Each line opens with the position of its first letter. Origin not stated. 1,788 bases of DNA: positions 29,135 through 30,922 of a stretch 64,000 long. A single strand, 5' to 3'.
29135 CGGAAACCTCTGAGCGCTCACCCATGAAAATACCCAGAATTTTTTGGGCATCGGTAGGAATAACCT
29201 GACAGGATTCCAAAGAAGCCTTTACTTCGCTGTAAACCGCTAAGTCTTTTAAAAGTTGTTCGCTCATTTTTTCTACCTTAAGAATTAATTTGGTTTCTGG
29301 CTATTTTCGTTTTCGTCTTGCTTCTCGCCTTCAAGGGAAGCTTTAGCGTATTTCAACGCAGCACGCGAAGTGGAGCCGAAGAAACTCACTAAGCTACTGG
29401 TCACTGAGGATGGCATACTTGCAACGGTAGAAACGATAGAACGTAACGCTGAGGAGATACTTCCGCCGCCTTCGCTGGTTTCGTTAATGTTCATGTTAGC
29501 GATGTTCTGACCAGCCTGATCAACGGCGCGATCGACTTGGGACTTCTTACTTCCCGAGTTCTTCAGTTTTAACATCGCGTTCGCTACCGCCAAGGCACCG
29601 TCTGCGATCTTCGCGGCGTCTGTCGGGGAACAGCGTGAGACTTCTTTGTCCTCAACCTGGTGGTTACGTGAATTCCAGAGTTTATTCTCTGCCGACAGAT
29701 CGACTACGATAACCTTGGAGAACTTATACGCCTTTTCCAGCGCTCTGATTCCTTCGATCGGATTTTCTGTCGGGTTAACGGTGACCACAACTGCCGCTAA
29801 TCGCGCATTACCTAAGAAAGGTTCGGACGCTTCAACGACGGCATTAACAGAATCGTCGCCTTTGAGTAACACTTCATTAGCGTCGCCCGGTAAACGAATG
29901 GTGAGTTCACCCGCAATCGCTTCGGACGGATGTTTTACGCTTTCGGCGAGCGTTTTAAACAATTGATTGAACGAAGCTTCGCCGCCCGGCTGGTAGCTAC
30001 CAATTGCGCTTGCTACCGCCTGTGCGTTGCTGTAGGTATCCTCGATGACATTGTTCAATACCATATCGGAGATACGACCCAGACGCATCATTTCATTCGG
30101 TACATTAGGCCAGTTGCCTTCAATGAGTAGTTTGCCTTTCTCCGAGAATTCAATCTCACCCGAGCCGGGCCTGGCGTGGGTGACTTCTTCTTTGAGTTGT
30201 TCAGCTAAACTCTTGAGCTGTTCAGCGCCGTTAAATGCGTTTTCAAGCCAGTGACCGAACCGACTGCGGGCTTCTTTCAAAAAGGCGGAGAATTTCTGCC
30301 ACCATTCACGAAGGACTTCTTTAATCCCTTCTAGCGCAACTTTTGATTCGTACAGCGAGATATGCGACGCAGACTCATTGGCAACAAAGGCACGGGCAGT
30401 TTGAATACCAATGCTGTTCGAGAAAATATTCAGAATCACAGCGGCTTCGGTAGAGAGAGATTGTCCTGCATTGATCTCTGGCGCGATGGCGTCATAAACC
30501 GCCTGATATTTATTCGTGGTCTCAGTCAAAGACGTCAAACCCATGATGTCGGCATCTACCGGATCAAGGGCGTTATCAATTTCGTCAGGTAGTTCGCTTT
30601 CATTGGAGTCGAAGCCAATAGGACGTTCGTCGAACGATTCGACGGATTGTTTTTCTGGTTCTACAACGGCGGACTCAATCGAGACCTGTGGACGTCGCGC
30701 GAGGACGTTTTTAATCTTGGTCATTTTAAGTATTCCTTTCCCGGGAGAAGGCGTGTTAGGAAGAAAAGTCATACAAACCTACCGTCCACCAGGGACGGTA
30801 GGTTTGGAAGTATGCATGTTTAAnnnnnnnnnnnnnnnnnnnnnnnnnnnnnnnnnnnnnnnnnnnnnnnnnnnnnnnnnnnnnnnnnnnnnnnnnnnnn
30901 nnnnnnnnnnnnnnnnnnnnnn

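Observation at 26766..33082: Tandem array of 3-4 paralogous genes with acidic N-terminal extensions: candidate inner-body / ejected internal head proteins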

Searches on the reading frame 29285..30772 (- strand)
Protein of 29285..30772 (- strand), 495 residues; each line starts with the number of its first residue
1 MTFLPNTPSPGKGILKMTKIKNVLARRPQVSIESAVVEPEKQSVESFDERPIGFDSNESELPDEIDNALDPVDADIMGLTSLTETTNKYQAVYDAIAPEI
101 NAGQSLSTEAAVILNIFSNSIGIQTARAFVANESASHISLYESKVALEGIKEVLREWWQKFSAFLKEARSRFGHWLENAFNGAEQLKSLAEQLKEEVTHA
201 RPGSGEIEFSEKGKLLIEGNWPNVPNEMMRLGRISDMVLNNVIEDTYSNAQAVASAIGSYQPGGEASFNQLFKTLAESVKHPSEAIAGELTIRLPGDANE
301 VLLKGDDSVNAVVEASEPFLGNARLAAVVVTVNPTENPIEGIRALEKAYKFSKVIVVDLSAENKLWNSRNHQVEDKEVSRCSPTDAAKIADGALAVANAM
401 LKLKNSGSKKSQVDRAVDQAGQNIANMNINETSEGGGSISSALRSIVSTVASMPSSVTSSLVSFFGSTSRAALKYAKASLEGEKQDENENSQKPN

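Call 7: search_protein_families(library=phrogs, proteins=[window:29285-30772:-], max_evalue=0.01)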
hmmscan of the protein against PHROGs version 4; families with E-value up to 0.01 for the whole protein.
window:29285-30772:- (495 aa): 2 families
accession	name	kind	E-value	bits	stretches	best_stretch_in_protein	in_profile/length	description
phrog_2497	-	head and packaging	9.6e-27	95.1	1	63-492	50-447/455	internal head protein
phrog_5750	-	head and packaging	3.2e-05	24.5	1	118-243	104-233/414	internal head protein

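Call 8: search_protein_families(library=pfam, proteins=[window:29285-30772:-], max_evalue=0.1)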
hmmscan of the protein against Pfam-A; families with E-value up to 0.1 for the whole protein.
window:29285-30772:- (495 aa): 1 family
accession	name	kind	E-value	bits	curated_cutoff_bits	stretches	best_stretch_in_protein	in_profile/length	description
PF12699.13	phiKZ_IP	-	3.4e-28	99.4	27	1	64-478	1-387/387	phiKZ-like phage internal head proteins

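Call 11: search_dna_similar(query=window:29285-30772:-, collection=phages, mode=protein, max_rows=60, max_evalue=0.001)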
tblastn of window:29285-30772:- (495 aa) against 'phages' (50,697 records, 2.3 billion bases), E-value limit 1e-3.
Records with a match: 28; places in all: 36; records where one place covers at least 80% of the query: 22.
Best place of each record, by identity: >=99% 5; 95-99% 1; 80-90% 3; 60-80% 3; <60% 16.
By first word of the organism name: Serratia 17; Klebsiella 6; Erwinia 3; Pectobacterium 1; Salmonella 1.
By host as written in the record: Klebsiella pneumoniae 9; Serratia marcescens 3; Klebsiella pneumoniae K6592 2; Serratia marcescens LVF3 2; Serratia marcescens D1 2; Serratia marcescens wk2050 2; Erwinia amylovora B0.1960 (NCAIM, Hungary) 2; Serratia sp. ATCC 39006 2; and 4 more.
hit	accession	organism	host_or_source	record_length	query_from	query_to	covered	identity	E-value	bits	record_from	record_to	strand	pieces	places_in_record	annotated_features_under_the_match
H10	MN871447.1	Serratia phage KpLz_1_41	Klebsiella pneumoniae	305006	1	495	100%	99.8%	0e+0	950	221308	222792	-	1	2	record has no annotation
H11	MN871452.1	Serratia phage KpZh_1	Klebsiella pneumoniae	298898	1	495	100%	99.6%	0e+0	948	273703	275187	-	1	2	record has no annotation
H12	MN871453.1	Serratia phage KpZh_LPS_45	Klebsiella pneumoniae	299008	1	495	100%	99.6%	0e+0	948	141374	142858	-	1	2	record has no annotation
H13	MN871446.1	Klebsiella phage KpLz-2_45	Klebsiella pneumoniae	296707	1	495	100%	99.2%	0e+0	944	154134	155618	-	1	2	hypothetical protein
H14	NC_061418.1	Klebsiella phage KpLz-2_45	Klebsiella pneumoniae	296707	1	495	100%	99.2%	0e+0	944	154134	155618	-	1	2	hypothetical protein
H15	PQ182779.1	Klebsiella phage vB_kp_MJ359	Klebsiella pneumoniae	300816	1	489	99%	97.1%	0e+0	917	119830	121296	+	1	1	internal head protein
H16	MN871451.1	Serratia phage KpYy_2_45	Klebsiella pneumoniae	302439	1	495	100%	83.2%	0e+0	1007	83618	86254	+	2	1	record has no annotation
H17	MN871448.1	Serratia phage KpSz_1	Klebsiella pneumoniae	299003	1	495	100%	83.0%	0e+0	1005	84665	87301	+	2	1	record has no annotation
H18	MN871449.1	Serratia phage KpXa_1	Klebsiella pneumoniae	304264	1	495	100%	82.5%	0e+0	999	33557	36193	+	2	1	record has no annotation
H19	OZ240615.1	Klebsiella phage vB_KpM_Centimanus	-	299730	16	495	97%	72.8%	0e+0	663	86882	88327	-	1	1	internal head protein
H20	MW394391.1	Klebsiella phage vB_KpM_FBKp24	Klebsiella pneumoniae K6592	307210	1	495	100%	68.6%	0e+0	655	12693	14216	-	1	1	hypothetical protein | terminator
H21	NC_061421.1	Klebsiella phage vB_KpM_FBKp24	Klebsiella pneumoniae K6592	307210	1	495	100%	68.6%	0e+0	655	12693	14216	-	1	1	hypothetical protein | terminator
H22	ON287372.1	Serratia phage vB_SmaS-Totoro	Serratia marcescens LVF3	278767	3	486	98%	29.6%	6e-45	175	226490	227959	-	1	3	hypothetical protein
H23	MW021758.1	Serratia phage vB_SmaM_Yaphecito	Serratia marcescens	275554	11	486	96%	28.6%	3e-44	172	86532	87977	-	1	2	hypothetical protein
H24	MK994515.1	Serratia phage Moabite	Serratia marcescens D1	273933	11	486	96%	28.5%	3e-44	245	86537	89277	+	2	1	hypothetical protein (x2) | terminator | ribosome_binding_site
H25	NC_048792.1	Serratia phage Moabite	Serratia marcescens D1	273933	11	486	96%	28.5%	3e-44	245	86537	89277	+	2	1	internal head protein (x2) | terminator | ribosome_binding_site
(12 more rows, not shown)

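Call 12: search_solved_structures(query=window:29285-30772:-, max_evalue=1)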
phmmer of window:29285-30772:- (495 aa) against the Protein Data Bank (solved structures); distinct sequences matched with E-value up to 1: 1.
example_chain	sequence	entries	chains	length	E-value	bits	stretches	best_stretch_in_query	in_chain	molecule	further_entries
7bip_A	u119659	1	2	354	0.66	12.1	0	80-166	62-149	Luciferase-like monooxygenase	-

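Call 24: get_annotated_region(hit=H21, flank=9000)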
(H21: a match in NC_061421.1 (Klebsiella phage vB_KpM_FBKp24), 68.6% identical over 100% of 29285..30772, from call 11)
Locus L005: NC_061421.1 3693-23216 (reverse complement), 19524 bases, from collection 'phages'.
description: Klebsiella phage vB_KpM_FBKp24, complete genome.
organism: Klebsiella phage vB_KpM_FBKp24 (NCBI taxid 2801834)
taxonomy: Viruses; Duplodnaviria; Heunggongvirae; Uroviricota; Caudoviricetes; Maaswegvirus; Maaswegvirus Kp24
host: Klebsiella pneumoniae K6592; source: -; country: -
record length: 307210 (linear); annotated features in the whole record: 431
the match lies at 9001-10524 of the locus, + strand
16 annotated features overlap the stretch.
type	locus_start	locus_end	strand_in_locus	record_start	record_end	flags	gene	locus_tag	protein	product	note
CDS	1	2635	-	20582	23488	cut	-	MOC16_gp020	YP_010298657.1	virion structural protein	-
CDS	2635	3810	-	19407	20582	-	-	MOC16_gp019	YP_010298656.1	virion structural protein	-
CDS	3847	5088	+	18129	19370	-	-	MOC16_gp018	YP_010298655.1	virion structural protein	-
CDS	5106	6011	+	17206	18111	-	-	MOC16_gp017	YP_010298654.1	putative virion structural protein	-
CDS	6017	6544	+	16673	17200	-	-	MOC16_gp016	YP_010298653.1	virion structural protein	-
CDS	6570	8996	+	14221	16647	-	-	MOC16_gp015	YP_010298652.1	hypothetical protein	-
regulatory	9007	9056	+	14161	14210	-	-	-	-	terminator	-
CDS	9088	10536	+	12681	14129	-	-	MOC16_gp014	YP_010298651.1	hypothetical protein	-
CDS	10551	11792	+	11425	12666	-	-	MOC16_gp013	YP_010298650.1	hypothetical protein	-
CDS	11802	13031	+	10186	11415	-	-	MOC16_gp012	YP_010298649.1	hypothetical protein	-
CDS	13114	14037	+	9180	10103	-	-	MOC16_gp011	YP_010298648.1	hypothetical protein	-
CDS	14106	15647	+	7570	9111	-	-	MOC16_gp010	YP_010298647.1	hypothetical protein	-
CDS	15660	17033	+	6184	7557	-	-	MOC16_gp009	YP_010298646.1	virion structural protein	-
CDS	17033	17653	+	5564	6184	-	-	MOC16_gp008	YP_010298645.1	hypothetical protein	-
CDS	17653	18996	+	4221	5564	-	-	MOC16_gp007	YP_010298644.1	virion structural protein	-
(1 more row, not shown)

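Call 25: get_annotated_region(hit=H19, flank=9000)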
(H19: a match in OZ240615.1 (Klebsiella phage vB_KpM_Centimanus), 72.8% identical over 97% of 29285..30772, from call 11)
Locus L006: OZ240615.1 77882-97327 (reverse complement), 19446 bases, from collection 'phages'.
description: Klebsiella phage vB_KpM_Centimanus genome assembly, chromosome: 1.
organism: Klebsiella phage vB_KpM_Centimanus (NCBI taxid 3369487)
taxonomy: Viruses
host: -; source: -; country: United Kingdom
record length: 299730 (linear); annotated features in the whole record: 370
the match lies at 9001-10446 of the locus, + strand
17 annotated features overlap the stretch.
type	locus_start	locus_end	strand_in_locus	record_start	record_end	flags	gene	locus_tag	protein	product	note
CDS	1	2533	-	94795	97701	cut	-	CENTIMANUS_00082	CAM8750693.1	hypothetical protein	ID:CENTIMANUS_00082; source:Prodigal:002006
CDS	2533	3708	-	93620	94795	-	-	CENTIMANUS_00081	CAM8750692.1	hypothetical protein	ID:CENTIMANUS_00081; source:Prodigal:002006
CDS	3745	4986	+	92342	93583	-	-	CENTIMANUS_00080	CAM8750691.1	hypothetical protein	ID:CENTIMANUS_00080; source:Prodigal:002006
CDS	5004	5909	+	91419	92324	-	-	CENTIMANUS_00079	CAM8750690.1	hypothetical protein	ID:CENTIMANUS_00079; source:Prodigal:002006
CDS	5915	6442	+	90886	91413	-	-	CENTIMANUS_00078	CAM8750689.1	virion structural protein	ID:CENTIMANUS_00078; source:Prodigal:002006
CDS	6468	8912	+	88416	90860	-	-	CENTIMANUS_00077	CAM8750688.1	internal head protein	ID:CENTIMANUS_00077; source:Prodigal:002006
CDS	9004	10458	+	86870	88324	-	-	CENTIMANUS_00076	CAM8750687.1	internal head protein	ID:CENTIMANUS_00076; source:Prodigal:002006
CDS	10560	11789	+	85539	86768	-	-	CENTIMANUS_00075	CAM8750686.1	hypothetical protein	ID:CENTIMANUS_00075; source:Prodigal:002006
CDS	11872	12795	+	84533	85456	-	-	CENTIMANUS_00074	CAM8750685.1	hypothetical protein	ID:CENTIMANUS_00074; source:Prodigal:002006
CDS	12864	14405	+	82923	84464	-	-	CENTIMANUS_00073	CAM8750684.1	hypothetical protein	ID:CENTIMANUS_00073; source:Prodigal:002006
CDS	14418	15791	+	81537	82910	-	-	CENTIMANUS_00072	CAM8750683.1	virion structural protein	ID:CENTIMANUS_00072; source:Prodigal:002006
CDS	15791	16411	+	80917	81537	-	-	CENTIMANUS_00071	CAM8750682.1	hypothetical protein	ID:CENTIMANUS_00071; source:Prodigal:002006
CDS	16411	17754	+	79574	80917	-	-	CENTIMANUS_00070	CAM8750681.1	hypothetical protein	ID:CENTIMANUS_00070; source:Prodigal:002006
CDS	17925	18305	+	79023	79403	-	-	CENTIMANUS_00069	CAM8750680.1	hypothetical protein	ID:CENTIMANUS_00069; source:Prodigal:002006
CDS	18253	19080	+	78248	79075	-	-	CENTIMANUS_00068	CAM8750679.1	hypothetical protein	ID:CENTIMANUS_00068; source:Prodigal:002006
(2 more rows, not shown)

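Call 26: get_annotated_region(hit=H25, flank=9000)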
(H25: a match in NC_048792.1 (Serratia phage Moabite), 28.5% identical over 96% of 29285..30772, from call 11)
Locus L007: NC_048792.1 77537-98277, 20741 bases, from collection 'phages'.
description: Serratia phage Moabite, complete genome.
organism: Serratia phage Moabite (NCBI taxid 2587814)
taxonomy: Viruses; Duplodnaviria; Heunggongvirae; Uroviricota; Caudoviricetes; Moabitevirus; Moabitevirus moabite
host: Serratia marcescens D1; source: mixed swine farm samples; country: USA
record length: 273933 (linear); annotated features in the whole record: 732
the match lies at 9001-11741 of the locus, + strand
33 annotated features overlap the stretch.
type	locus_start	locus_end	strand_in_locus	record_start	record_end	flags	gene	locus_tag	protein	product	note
CDS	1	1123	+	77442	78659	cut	-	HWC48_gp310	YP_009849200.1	hypothetical protein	-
CDS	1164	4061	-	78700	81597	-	-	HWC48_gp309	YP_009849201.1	baseplate wedge protein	HHPred match to 5HX2_E Baseplate wedge protein gp7 of phage T4 with 92 probability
CDS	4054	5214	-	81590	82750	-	-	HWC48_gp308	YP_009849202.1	hypothetical protein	-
regulatory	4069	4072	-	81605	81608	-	-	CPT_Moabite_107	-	ribosome_binding_site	CPT_Moabite_107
regulatory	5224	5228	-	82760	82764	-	-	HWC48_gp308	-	ribosome_binding_site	CPT_Moabite_108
regulatory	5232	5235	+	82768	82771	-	-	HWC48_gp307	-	ribosome_binding_site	CPT_Moabite_109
CDS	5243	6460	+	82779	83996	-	-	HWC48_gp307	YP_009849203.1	virion-associated protein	BLAST hit to phiKZ089 protein shown by mass spec to be in virion, PMID: 22429790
regulatory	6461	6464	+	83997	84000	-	-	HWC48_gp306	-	ribosome_binding_site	CPT_Moabite_110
CDS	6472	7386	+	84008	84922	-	-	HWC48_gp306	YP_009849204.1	putative tail-needle protein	HHPred match to PDB 4ZXQ_D Tail-Needle protein gp26 of P22 with 72 probability over 53 residues in the fibrous core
regulatory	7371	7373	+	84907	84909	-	-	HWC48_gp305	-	ribosome_binding_site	CPT_Moabite_111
CDS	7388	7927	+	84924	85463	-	-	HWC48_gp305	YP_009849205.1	virion structural protein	BLAST hit to phiKZ091 protein shown by mass spec to be in virion in PMID 22429790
regulatory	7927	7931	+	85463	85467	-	-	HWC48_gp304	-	ribosome_binding_site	CPT_Moabite_112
CDS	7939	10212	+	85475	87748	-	-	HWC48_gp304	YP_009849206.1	internal head protein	-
regulatory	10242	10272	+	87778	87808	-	-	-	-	terminator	-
regulatory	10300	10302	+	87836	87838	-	-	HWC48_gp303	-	ribosome_binding_site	CPT_Moabite_113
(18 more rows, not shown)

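Call 32: find_homologous_proteins(query=window:29285-30724:-, max_evalue=0.001)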
Query window:29285-30724:- (479 aa): 5 proteins with E <= 0.001 among 8000 candidates.
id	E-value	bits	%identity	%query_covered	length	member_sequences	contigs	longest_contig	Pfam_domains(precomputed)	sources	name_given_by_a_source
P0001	1.4e-296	1001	98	100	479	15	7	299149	PF12699.14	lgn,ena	-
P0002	4.7e-216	736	72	100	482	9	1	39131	PF12699.14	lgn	-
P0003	3.1e-196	671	66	100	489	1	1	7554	PF12699.14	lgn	-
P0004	1.5e-147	510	53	100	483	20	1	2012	PF12699.14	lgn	-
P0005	7.7e-139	481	50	100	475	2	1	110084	PF12699.14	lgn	-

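Call 40: search_solved_structures(query=A2, max_evalue=10, show_alignments=3)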
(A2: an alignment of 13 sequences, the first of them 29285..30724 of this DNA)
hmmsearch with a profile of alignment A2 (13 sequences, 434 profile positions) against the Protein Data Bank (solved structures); distinct sequences matched with E-value up to 10: 7.
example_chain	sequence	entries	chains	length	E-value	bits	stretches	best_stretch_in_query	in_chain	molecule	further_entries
9dwa_A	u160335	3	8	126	0.011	17.9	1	163-228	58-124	De novo designed FABLE protein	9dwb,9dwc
9hac_B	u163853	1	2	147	0.19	13.9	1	84-130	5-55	BBF-14_binder4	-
4tql_A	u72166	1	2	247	1.5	10.9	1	85-232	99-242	Three helix bundle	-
9p4n_R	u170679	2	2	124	1.6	10.8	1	247-288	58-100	Dyslexia-associated protein KIAA0319-like protein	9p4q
1yjq_A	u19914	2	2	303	2.3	10.3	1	182-237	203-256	2-dehydropantoate 2-reductase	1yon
4l8i_A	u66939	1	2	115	2.7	10.1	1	88-122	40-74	RSV epitope scaffold FFL_005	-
3s84_A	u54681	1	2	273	2.9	10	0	142-233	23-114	Apolipoprotein A-IV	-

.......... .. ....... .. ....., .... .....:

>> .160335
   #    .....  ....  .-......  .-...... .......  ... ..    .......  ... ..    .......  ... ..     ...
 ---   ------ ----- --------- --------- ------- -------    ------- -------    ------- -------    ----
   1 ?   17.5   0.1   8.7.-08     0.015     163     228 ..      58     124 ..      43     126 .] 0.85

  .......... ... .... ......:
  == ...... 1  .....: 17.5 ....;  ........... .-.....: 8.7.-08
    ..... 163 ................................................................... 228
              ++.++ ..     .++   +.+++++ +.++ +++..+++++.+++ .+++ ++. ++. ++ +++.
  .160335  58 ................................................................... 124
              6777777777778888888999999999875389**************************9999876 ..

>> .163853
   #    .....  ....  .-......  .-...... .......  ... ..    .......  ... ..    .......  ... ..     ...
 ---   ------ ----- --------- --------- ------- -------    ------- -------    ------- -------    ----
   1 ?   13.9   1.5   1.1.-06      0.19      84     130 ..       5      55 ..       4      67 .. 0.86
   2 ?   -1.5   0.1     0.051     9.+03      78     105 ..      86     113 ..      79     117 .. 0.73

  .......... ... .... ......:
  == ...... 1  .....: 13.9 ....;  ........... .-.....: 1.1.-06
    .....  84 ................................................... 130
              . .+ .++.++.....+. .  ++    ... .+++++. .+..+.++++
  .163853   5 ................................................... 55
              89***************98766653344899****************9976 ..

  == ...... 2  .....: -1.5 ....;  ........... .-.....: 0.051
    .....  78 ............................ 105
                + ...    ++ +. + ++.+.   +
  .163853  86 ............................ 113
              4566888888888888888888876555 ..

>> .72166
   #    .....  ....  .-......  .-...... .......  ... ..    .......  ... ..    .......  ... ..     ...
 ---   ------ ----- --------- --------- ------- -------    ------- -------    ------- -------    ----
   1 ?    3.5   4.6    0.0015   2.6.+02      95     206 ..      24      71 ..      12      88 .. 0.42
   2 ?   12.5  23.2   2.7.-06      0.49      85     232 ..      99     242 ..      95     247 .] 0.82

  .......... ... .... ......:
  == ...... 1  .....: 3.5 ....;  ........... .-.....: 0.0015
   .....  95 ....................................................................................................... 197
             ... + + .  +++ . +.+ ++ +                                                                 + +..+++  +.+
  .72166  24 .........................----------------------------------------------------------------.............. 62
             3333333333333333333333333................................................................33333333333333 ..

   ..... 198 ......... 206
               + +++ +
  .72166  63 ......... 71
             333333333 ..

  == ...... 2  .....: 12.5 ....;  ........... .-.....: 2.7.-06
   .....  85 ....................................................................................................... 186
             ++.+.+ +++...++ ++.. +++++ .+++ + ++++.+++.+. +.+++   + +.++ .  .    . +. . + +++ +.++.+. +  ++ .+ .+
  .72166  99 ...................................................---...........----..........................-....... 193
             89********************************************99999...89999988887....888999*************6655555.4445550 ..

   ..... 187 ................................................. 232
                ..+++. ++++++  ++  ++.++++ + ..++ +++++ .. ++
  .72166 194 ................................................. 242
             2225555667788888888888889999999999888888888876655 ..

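Call 55: search_protein_representatives(alignment_id=A3)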
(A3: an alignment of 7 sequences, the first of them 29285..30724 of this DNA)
Query: 7 sequences, 471 profile positions. Proteins with E-value up to 0.001 (for the whole library): 423; up to 1e-10: 46; up to 1e-30: 11. The best 150 are listed.
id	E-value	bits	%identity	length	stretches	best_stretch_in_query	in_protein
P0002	8.8e-239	809.5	-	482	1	1-471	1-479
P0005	1.2e-222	756.3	-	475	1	1-468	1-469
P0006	4.0e-139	480.9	-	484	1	1-467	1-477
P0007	3.7e-101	355.7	-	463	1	3-463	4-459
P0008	4.5e-92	325.7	-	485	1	8-466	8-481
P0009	8.8e-72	258.8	-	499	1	1-466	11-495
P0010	3.3e-68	247.1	-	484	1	8-461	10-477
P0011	3.1e-49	184.5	-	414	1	58-464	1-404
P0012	2.0e-35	139.0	-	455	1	32-457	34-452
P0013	4.9e-33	131.0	-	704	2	57-196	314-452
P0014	1.3e-31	126.3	-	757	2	39-230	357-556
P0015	9.3e-30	120.3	-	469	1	28-456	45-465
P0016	2.1e-29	119.1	-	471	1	19-455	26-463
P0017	5.5e-28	114.4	-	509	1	30-457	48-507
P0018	1.8e-27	112.7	-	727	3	57-230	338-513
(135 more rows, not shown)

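Call 57: predict_structure(alignment_id=A3)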
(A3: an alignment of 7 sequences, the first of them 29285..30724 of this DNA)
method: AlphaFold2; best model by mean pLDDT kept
length: 479 residues; sequences in the alignment: 7
mean_pLDDT: 67.7   pTM: 0.64
mean pLDDT of the five models: 67.7, 67.6, 66.5, 59.6, 44.1
residues with pLDDT >= 90: 18; 70-90: 267; 50-70: 108; < 50: 86
segments of 3 or more residues with pLDDT < 50: 1-54, 345-356, 413-418, 468-479
pLDDT, mean of each block of 10 residues (from residue 1): 36 28 28 29 36 51 65 68 72 70 67 63 77 72 72 74 82 90 75 70 66 88 83 84 73 80 71 74 55 78 73 78 77 77 47 43 82 92 83 77 76 50 72 77 80 85 63 33
secondary structure, 60 per line:
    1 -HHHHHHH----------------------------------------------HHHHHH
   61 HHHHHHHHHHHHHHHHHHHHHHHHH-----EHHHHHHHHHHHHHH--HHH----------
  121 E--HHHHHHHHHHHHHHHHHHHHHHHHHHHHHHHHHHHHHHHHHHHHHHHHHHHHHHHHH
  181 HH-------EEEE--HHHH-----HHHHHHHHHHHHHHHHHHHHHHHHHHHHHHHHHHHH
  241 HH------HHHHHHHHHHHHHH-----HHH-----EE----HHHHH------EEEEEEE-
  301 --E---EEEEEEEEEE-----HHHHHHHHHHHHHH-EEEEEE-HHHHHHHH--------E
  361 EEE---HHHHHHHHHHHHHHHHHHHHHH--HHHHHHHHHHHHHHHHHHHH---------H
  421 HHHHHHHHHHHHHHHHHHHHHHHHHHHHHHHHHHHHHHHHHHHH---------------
elements in order: H2-8 H55-85 H92-105 H124-182 E190-193 H196-199 H205-242 H249-262 H282-286 E293-299 E307-316 H322-335 E337-342 H344-351 E360-363 H367-388 H391-410 H420-464
